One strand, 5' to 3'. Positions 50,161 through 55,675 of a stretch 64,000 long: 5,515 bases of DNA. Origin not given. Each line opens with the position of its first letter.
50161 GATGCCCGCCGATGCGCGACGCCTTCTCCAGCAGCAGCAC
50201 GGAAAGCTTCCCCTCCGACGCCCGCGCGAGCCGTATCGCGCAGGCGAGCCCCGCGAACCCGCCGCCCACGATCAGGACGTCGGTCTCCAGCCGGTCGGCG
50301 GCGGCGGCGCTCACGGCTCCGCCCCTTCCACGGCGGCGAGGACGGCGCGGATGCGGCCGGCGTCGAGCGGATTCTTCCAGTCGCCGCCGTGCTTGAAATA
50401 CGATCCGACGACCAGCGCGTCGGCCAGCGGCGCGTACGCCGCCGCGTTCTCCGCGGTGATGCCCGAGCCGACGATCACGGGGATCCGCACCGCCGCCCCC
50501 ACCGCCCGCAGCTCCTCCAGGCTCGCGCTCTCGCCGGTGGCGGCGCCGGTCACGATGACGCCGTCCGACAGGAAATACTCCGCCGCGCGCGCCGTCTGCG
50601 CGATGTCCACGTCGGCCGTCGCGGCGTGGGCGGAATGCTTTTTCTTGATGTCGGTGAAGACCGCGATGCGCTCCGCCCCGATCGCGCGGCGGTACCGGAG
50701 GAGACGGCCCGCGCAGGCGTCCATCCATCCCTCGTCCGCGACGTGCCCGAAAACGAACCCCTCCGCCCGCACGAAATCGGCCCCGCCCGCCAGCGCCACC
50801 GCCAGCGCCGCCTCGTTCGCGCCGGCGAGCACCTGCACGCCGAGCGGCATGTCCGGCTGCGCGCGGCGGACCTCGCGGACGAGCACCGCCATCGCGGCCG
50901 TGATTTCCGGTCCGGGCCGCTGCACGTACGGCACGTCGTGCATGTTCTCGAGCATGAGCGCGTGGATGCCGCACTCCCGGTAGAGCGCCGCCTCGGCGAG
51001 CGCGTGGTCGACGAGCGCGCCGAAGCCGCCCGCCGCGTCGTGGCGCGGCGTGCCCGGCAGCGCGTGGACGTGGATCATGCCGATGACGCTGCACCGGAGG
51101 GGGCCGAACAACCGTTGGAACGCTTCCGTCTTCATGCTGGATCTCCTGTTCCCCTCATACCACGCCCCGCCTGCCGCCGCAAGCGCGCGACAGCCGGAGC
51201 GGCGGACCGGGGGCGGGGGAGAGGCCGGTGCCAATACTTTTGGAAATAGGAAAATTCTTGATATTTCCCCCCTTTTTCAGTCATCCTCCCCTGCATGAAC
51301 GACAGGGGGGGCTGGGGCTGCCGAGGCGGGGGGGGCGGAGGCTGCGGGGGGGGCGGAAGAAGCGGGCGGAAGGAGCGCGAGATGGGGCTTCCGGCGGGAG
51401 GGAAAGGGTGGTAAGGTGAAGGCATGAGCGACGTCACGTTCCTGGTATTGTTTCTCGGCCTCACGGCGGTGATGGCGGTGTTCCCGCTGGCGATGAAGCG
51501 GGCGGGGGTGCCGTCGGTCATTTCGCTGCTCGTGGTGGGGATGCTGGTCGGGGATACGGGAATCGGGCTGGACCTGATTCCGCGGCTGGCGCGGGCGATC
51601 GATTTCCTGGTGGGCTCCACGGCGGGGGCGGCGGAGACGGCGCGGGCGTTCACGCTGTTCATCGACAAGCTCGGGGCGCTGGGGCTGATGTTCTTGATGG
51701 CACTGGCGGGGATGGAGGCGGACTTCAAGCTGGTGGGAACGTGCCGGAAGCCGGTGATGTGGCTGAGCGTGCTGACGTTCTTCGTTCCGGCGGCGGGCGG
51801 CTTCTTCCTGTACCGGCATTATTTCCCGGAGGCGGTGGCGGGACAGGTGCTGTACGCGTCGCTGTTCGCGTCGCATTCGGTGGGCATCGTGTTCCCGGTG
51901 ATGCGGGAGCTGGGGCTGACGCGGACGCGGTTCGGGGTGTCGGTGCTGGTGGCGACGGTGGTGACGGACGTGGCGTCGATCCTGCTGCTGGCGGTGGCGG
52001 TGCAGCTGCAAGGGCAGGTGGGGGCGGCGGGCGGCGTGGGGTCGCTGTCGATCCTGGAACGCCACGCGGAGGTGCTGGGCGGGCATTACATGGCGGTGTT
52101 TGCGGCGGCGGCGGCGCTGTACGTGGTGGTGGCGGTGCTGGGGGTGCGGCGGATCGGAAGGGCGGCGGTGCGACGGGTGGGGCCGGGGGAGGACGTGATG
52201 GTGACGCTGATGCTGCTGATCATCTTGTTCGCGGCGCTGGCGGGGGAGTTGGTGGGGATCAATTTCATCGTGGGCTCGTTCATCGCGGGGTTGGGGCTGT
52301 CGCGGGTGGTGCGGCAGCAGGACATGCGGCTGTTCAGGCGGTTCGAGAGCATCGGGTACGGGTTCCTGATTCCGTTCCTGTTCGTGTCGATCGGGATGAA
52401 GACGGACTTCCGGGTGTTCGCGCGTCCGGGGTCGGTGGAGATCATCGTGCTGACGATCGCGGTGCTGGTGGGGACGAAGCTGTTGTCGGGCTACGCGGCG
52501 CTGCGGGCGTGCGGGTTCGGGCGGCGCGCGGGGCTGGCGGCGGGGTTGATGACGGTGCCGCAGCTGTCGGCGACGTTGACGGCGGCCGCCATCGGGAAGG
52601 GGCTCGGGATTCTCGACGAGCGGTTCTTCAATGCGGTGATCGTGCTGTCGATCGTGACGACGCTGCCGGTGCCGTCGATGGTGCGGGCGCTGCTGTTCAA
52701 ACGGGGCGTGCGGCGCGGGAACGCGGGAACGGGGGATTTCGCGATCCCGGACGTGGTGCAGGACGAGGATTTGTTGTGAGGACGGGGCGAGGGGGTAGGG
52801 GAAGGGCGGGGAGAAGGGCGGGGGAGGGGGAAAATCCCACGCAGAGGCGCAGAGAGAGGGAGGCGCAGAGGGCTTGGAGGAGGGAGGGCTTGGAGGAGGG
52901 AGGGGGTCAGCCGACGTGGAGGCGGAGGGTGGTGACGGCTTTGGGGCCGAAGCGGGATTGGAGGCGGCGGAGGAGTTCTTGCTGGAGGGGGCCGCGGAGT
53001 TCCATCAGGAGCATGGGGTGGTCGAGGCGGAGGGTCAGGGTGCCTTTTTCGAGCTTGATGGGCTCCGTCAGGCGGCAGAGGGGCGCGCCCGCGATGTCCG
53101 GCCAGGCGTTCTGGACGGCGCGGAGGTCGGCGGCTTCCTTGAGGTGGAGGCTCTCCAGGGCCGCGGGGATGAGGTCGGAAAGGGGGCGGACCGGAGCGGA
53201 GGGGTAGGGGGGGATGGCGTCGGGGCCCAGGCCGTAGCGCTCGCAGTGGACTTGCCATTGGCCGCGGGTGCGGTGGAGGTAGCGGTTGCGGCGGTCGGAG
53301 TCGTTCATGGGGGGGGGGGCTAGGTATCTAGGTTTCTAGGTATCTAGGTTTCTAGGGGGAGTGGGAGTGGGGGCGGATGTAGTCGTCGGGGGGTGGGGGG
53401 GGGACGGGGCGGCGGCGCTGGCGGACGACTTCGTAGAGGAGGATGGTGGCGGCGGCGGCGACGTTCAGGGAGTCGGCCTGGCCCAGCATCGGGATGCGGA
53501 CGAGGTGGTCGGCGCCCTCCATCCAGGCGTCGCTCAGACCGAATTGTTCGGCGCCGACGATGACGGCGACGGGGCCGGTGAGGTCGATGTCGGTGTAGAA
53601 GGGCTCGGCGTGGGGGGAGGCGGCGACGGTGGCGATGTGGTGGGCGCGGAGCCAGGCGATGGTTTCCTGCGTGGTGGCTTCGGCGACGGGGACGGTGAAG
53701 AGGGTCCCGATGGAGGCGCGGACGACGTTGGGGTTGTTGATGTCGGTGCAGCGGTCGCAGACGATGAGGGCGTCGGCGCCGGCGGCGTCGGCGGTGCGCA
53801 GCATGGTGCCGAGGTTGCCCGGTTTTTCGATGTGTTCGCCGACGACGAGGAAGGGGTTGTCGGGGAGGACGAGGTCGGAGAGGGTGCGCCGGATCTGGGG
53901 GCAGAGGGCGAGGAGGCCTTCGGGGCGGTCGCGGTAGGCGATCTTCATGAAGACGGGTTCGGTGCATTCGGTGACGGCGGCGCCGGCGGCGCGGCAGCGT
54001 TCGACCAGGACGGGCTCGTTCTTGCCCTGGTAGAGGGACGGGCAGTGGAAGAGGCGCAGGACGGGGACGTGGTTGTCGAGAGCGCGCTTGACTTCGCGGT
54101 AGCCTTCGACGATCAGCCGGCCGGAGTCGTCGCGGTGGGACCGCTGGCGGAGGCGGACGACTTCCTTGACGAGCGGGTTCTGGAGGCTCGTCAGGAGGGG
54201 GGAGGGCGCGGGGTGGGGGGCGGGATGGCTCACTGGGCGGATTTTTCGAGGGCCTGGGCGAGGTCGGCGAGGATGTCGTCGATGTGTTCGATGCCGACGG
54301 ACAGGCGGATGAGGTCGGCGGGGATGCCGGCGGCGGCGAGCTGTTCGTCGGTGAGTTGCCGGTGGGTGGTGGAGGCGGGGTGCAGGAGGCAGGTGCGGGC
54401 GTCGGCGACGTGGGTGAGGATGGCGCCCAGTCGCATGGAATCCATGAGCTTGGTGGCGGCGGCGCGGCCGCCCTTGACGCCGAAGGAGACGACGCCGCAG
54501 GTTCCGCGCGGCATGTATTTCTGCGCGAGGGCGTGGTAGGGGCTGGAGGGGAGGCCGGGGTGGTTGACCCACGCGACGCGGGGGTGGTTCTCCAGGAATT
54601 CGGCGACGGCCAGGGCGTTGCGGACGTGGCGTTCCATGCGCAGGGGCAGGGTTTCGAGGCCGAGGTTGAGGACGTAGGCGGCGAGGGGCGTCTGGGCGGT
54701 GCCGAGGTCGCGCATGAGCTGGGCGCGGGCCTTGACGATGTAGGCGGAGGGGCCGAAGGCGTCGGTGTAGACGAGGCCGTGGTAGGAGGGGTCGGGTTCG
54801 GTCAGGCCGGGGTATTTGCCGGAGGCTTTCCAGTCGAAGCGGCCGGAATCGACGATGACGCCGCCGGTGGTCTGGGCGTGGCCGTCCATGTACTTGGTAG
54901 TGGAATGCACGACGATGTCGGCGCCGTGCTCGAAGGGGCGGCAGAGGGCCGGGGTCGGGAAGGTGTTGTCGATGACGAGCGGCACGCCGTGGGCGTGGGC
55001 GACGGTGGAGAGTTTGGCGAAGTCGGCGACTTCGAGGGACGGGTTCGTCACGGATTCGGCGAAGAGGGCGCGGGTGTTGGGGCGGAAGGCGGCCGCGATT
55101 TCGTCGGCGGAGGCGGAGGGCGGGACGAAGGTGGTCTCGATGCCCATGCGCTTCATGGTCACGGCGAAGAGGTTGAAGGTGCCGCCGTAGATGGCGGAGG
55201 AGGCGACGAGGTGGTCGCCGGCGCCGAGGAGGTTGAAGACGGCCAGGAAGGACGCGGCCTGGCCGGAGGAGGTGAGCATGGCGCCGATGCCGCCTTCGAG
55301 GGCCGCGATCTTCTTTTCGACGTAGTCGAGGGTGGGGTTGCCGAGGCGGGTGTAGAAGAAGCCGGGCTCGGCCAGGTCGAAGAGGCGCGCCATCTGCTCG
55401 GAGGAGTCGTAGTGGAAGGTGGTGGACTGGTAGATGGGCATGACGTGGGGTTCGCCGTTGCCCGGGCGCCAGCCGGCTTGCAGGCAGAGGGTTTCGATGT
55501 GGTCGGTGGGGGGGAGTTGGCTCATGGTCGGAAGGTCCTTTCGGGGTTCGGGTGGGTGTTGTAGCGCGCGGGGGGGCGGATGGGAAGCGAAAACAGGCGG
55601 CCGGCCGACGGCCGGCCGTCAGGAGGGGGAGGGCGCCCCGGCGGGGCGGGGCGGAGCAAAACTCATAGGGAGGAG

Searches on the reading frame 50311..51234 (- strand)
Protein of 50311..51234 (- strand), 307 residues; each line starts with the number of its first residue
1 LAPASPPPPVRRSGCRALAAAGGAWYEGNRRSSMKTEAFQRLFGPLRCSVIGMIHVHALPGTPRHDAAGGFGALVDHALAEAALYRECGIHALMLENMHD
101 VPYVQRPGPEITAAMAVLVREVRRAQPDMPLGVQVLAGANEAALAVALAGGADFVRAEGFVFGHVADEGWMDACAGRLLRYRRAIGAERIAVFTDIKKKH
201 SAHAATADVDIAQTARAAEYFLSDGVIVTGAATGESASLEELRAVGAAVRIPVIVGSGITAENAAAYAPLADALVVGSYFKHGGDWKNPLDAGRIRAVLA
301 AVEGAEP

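Call 12: search_protein_families(library=pfam, proteins=[window:50311-51234:-], max_evalue=0.001)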
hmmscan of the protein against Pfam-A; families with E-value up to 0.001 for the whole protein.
window:50311-51234:- (307 aa): 1 family
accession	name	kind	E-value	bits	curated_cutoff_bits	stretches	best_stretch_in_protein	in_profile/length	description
PF03437.21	BtpA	-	5.7e-65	219.7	30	1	49-303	4-253/254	BtpA family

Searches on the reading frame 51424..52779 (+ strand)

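Call 12: search_protein_families(library=pfam, proteins=[window:51424-52779:+], max_evalue=0.001)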
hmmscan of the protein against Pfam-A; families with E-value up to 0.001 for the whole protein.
window:51424-52779:+ (451 aa): 1 family
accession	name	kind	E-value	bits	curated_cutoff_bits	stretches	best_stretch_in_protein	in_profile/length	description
PF00999.27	Na_H_Exchanger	-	1.7e-46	159.2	26.2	1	15-426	4-375/375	Sodium/hydrogen exchanger, transmembrane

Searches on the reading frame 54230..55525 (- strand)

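Call 12: search_protein_families(library=pfam, proteins=[window:54230-55525:-], max_evalue=0.001)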
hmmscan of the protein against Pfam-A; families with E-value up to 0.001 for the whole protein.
window:54230-55525:- (431 aa): 1 family
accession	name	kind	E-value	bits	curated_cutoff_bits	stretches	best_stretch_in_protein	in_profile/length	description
PF01053.26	Cys_Met_Meta_PP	-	3.3e-126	421.3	27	1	11-427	1-381/381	Cys/Met metabolism PLP-dependent enzyme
